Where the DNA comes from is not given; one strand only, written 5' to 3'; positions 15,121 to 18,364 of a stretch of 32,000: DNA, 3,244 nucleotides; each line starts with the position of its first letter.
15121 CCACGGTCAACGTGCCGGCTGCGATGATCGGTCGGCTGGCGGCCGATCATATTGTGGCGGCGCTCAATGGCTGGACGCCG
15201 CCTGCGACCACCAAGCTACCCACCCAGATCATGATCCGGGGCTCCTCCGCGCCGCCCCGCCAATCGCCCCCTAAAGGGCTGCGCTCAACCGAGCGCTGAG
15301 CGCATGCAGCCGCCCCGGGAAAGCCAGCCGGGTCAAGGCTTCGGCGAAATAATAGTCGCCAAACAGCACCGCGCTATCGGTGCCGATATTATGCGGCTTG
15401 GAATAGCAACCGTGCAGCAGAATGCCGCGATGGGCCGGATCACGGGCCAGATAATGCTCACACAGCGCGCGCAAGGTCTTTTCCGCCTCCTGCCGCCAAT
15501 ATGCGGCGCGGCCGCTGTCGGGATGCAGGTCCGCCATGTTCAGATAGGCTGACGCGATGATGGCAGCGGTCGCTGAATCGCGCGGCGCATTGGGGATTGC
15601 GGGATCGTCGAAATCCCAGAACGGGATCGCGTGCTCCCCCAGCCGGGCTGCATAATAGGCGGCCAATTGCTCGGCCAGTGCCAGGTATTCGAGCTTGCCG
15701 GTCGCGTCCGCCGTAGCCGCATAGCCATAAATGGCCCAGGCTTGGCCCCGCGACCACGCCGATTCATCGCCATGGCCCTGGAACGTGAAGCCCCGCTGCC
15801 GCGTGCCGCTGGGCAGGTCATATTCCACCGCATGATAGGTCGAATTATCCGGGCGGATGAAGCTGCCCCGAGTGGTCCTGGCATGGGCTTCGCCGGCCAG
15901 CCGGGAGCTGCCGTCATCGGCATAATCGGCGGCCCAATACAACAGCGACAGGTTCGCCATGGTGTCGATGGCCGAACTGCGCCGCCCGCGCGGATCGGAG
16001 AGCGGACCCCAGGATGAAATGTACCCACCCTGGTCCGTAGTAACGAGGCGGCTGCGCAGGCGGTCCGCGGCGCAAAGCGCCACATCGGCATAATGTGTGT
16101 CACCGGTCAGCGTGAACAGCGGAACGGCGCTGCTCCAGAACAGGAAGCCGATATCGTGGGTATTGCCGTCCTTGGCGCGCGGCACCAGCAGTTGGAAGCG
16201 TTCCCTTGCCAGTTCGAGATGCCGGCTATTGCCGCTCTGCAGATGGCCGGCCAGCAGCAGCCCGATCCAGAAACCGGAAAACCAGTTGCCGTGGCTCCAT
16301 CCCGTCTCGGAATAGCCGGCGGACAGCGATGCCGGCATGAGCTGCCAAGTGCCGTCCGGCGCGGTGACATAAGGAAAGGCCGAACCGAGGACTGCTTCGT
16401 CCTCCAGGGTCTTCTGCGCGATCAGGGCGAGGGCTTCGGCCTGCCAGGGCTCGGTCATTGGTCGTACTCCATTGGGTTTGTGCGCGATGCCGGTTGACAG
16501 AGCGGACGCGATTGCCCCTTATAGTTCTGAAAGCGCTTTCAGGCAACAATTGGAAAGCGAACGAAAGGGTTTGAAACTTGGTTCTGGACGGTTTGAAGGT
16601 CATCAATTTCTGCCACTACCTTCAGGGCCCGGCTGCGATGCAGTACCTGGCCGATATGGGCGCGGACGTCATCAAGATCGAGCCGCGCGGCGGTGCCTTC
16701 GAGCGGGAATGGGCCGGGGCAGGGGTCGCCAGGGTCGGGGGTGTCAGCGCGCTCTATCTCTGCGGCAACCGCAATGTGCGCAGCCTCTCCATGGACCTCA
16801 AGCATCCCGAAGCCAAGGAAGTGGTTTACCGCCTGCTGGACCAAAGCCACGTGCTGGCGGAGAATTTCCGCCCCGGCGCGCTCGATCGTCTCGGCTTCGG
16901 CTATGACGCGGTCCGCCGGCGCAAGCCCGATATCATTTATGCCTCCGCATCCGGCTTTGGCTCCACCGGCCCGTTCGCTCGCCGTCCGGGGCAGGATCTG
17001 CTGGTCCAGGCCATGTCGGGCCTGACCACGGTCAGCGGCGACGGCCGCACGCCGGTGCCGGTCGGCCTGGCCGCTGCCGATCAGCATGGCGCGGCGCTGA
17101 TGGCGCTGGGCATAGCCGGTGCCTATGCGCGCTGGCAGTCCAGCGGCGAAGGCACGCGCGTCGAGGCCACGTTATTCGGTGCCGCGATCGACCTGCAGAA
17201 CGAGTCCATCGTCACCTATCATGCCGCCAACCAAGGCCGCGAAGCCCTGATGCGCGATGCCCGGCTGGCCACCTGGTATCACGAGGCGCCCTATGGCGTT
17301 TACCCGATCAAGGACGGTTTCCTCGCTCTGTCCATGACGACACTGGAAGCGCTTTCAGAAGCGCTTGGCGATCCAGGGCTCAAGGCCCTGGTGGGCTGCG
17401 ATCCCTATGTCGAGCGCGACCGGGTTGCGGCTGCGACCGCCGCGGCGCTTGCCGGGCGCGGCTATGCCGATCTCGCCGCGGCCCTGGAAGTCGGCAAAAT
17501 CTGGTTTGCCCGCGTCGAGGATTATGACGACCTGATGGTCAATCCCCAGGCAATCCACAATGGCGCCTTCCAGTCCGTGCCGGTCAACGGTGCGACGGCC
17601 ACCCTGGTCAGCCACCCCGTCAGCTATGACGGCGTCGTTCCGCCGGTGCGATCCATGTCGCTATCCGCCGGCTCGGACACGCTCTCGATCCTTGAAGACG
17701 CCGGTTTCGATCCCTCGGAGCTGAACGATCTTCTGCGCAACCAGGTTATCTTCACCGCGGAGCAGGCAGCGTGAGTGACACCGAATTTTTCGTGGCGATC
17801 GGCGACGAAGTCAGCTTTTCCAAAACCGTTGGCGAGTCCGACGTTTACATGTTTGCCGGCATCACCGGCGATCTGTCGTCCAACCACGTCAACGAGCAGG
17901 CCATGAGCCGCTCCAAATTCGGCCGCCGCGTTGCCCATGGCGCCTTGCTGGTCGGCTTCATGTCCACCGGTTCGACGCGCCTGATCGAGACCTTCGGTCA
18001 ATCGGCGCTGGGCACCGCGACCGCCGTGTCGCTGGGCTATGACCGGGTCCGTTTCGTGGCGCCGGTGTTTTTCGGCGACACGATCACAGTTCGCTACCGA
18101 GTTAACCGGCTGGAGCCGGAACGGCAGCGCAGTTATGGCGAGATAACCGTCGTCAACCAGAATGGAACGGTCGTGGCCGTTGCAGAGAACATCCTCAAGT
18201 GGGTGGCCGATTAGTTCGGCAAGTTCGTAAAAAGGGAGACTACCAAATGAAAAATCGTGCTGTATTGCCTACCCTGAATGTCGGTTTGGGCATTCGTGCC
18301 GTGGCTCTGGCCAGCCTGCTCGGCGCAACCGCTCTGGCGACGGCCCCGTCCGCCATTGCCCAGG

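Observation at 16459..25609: Nine-gene coupled operon mixing an LsrB-type sugar importer with CoA-transferase, MaoC hydratase, a GatC/GatA-like amidase pair and an Ldh_2 oxidoreductase, matching no described pathway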

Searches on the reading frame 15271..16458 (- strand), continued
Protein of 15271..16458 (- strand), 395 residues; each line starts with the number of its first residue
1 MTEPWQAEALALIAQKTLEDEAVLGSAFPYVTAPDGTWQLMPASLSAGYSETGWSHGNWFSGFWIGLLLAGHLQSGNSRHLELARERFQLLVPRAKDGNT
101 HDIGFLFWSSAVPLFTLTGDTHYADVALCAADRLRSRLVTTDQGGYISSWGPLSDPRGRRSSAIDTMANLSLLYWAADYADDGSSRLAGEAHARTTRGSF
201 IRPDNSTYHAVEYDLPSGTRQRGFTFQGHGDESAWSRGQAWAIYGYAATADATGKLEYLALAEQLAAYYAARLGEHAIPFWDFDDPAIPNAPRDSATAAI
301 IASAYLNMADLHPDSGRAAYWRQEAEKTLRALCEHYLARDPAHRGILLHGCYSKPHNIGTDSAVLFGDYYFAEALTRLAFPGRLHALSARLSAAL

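Call 82: search_protein_families(library=pfam, alignment_id=A4, max_evalue=0.00001)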
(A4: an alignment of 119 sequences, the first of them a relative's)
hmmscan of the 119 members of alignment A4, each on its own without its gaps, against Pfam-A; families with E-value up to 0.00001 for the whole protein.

A. member 1, L091:133-1098:+ (322 aa): 1 family
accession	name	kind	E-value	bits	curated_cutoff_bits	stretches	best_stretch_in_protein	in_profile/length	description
PF02653.21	BPD_transp_2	-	3.2e-35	122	26.8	1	32-298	2-268/269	Branched-chain amino acid transport system / permease component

B. families by the number of members that match (of 119 scanned): 109 families (the first 25 are shown)
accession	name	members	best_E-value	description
PF00005.33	ABC_tran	8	1e-59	ABC transporter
PF02653.21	BPD_transp_2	7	1.9e-42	Branched-chain amino acid transport system / permease component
PF00441.29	Acyl-CoA_dh_1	6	1.6e-52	Acyl-CoA dehydrogenase, C-terminal domain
PF13407.12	Peripla_BP_4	6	3.9e-38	Periplasmic binding protein domain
PF02771.21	Acyl-CoA_dh_N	6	9.2e-34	Acyl-CoA dehydrogenase, N-terminal domain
PF02770.24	Acyl-CoA_dh_M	6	8.6e-30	Acyl-CoA dehydrogenase, middle domain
PF08028.16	Acyl-CoA_dh_2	6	1.2e-22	Acyl-CoA dehydrogenase, C-terminal domain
PF00528.27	BPD_transp_1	6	2.2e-21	Binding-protein-dependent transport system inner membrane component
PF00532.27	Peripla_BP_1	5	8.7e-37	Periplasmic binding proteins and sugar binding domain of LacI family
PF13304.12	AAA_21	5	1.1e-10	AAA domain, putative AbiEii toxin, Type IV TA system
PF00378.25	ECH_1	4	4.7e-67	Enoyl-CoA hydratase/isomerase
PF00701.28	DHDPS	4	1.1e-52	Dihydrodipicolinate synthetase family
PF16113.10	ECH_2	4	2.4e-38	Enoyl-CoA hydratase/isomerase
PF13377.12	Peripla_BP_3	4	4e-33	Periplasmic binding protein-like domain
PF01547.30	SBP_bac_1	4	4.6e-27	Bacterial extracellular solute-binding protein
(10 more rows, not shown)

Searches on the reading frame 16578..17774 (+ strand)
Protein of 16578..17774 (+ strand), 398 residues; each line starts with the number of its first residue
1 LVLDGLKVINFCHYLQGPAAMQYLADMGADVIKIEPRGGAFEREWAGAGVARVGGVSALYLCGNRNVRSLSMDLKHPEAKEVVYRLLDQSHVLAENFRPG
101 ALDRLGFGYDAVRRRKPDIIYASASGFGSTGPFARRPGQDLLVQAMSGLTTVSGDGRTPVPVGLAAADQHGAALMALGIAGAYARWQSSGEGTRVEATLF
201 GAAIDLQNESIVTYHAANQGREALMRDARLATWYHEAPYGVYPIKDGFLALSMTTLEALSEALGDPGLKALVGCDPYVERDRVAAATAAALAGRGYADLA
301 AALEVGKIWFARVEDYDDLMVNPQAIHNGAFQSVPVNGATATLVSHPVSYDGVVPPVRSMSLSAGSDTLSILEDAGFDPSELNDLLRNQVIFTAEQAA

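Call 5: search_protein_families(library=pfam, proteins=[window:16578-17774:+], max_evalue=0.01)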
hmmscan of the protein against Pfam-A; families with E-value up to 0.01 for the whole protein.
window:16578-17774:+ (398 aa): 1 family
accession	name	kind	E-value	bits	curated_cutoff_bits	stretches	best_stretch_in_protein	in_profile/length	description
PF02515.22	CoA_transf_3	-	4e-77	260.3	23.3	1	3-353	1-351/366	CoA-transferase family III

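Call 6: search_protein_families(library=ncbifam, proteins=[window:16578-17774:+], max_evalue=0.01)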
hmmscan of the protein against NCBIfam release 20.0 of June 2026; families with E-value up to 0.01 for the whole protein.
window:16578-17774:+ (398 aa): 7 families
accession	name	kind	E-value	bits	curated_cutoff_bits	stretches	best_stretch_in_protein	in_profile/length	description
NF052585.1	SucGlutTfsCaiB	equivalog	2e-45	155.1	750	1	3-254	8-259/394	succinate--glutarate CoA-transferase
NF008511.0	PRK11430.1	equivalog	3.6e-44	151.4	522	1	3-255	10-255/381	CoA:oxalate CoA-transferase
NF041294.1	Scnl_mescCoAtase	equivalog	7.1e-38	130.7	700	1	3-334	4-340/381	succinyl-CoA:mesaconate CoA-transferase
NF003809.0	PRK05398.1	subfamily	8.9e-38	129.9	442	1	3-206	5-207/416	formyl-CoA transferase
TIGR03253.1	oxalate_frc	equivalog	2.4e-36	125.4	504.2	1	3-206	4-206/416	formyl-CoA transferase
NF002914.1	PRK03525.1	equivalog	1.8e-24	86.5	413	1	2-389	9-395/400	L-carnitine CoA-transferase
TIGR04253.1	mesacon_CoA_iso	equivalog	1.5e-11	43.9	725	1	2-203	2-198/403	2-methylfumaryl-CoA isomerase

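Call 31: search_solved_structures(query=window:16578-17774:+, max_evalue=1e-20)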
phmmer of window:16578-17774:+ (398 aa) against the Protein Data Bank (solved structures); distinct sequences matched with E-value up to 1e-20: 24.
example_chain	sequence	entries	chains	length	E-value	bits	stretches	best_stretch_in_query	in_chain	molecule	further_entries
10uh_A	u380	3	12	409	1.3e-39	139.8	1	3-253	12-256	Formyl-coenzyme a transferase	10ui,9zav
4hl6_A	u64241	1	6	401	1.5e-39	139.6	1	4-315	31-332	Uncharacterized protein YfdE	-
4ed9_A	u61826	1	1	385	2.4e-38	135.6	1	3-253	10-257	CAIB/BAIF family protein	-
5yit_A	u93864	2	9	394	4.9e-34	121.4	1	3-256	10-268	CoA transferase III | Uncharacterized protein Rv3272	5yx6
5yiy_A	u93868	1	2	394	6.9e-34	121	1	3-256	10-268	CoA transferase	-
9br6_A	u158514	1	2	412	1.6e-32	116.5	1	3-255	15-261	Succinate--hydroxymethylglutarate CoA-transferase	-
9br7_A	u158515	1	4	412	2.3e-32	115.9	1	3-254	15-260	Succinate--hydroxymethylglutarate CoA-transferase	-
9fn0_A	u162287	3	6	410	1.2e-28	103.7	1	17-249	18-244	Subunit of Benzylsuccinate CoA-transferase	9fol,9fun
1pqy_A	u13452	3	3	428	6.4e-28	101.3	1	3-206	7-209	Hypothetical protein yfdW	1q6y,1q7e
1p5h_A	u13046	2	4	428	8.3e-28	101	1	3-206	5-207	Formyl-coenzyme A transferase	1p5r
1pt5_A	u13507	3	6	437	1.1e-27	100.5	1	3-206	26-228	Hypothetical protein yfdW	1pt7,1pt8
2vjo_A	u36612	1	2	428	1.1e-27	100.5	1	3-206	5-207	FORMYL-COENZYME A TRANSFERASE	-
2vjn_A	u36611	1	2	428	1.5e-27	100.1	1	3-206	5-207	FORMYL-COENZYME A TRANSFERASE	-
2vjk_A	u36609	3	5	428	1.5e-27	100.1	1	3-206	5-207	FORMYL-COENZYME A TRANSFERASE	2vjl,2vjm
1t4c_A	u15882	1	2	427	1.5e-27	100.1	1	3-206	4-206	Formyl-CoA:oxalate CoA-transferase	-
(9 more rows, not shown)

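Call 73: search_dna_similar(query=window:16578-17771:+, collection=plasmids, mode=protein, max_rows=12, max_evalue=1e-60)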
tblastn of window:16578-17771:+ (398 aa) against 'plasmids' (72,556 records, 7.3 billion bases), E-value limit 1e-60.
Records with a match: 12; places in all: 13; records where one place covers at least 80% of the query: 12.
Best place of each record, by identity: <60% 12.
By first word of the organism name: Bradyrhizobium 2; Thioclava 2; Rhodococcus 2; Aminobacter 1; Rhizobium 1; Glaciihabitans 1; Comamonadaceae 1; Halobellus 1; Haloarcula 1.
By predicted mobility (MOB-suite, as given by PLSDB): non-mobilizable 11; conjugative 1.
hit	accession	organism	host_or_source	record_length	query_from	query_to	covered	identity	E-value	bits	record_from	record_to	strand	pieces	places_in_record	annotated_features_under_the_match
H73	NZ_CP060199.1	Aminobacter sp. MDW-2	cell culture,soil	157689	2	394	99%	51.7%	4e-115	376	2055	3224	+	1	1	CoA transferase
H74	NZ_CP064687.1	Bradyrhizobium sp. 4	Acmispon strigosus,cell culture,root ...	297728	2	397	99%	46.0%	8e-91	306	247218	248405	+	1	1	CoA transferase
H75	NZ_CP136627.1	Bradyrhizobium sp. BWA-3-5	Arachis hypogaea,cell culture,root ...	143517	2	391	93%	46.8%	2e-78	319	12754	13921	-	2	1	CoA transferase (x2)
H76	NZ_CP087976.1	Rhizobium sp. RCAM05350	cell culture,fouling of walls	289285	1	339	85%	49.3%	1e-70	293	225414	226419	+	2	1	CoA transferase (x2) | hypothetical protein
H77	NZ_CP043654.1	Glaciihabitans sp. INWT7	pure culture,soil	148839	1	392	98%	41.5%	2e-80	276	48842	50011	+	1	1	CaiB/BaiF CoA-transferase family protein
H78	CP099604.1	Comamonadaceae bacterium OTU4NAUVB1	Arabidopsis thaliana,pure culture,leaf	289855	2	377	94%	42.9%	7e-68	239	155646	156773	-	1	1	CoA transferase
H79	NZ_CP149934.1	Thioclava sp. GXIMD2076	-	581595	2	394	99%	40.7%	2e-75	261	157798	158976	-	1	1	CaiB/BaiF CoA-transferase family protein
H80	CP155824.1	Thioclava sp. 'Guangxiensis'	Bruguiera gymnorhiza,pure ...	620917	2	394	99%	40.7%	5e-75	260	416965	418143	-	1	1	CoA transferase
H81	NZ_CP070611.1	Rhodococcus koreensis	cell culture,rhizosphere of apple ...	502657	1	391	98%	40.7%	5e-79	272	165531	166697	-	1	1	CoA transferase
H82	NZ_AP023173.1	Rhodococcus qingshengii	-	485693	1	391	98%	39.8%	2e-76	265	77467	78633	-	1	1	CoA transferase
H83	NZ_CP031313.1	Halobellus limi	Cell culture,Taibei marine solar ...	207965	3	391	98%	39.1%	8e-69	243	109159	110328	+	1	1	CoA transferase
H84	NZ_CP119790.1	Haloarcula ordinaria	cell culture,sediment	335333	3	383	96%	39.9%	7e-62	223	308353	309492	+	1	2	CoA transferase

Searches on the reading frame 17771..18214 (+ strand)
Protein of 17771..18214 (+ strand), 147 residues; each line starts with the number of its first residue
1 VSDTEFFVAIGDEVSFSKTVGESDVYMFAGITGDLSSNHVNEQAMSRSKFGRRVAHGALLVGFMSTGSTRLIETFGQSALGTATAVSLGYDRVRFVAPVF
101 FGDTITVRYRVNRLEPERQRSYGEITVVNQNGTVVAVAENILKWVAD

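Call 5: search_protein_families(library=pfam, proteins=[window:17771-18214:+], max_evalue=0.01)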
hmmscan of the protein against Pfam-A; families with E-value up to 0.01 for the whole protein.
window:17771-18214:+ (147 aa): 4 families
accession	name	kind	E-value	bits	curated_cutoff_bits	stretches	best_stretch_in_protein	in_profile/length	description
PF01575.25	MaoC_dehydratas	-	1.6e-17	63.7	27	1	10-128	6-118/123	MaoC like domain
PF03061.28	4HBT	-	3.2e-05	24.6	20.6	1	54-135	3-78/79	Thioesterase superfamily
PF13452.11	FAS1_DH_region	-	0.00019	22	22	1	17-135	11-129/132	FAS1-like, dehydratase domain region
PF13279.12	4HBT_2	-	0.00043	21.1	25.5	1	85-142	45-101/122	Thioesterase-like superfamily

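Call 6: search_protein_families(library=ncbifam, proteins=[window:17771-18214:+], max_evalue=0.01)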
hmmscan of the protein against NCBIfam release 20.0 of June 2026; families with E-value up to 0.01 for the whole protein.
window:17771-18214:+ (147 aa): 6 families
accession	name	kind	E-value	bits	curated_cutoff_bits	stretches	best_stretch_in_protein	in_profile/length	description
TIGR02278.1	PaaN-DH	equivalog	1.2e-17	63.4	562.8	1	10-138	530-656/664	phenylacetic acid degradation bifunctional protein PaaZ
NF006045.0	PRK08190.1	subfamily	4.7e-14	52.1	282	1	8-136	14-133/467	bifunctional enoyl-CoA hydratase/phosphate acetyltransferase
NF038241.1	RipB_Ich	equivalog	0.00085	19.3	340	1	77-138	90-156/175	(R)-specific enoyl-CoA hydratase RipB/Ich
NF010246.0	PRK13693.1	equivalog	0.0014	18.6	203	1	9-117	10-114/142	(3R)-hydroxyacyl-ACP dehydratase subunit HadB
NF040620.1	fused_HadA_HadB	exception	0.0022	17.5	350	1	19-122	211-308/329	fused (3R)-hydroxyacyl-ACP dehydratase subunits HadA/HadB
NF052388.1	Lys_ferment_KAL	equivalog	0.0066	16.8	160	1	88-116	49-77/120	3-aminobutyryl-CoA ammonia lyase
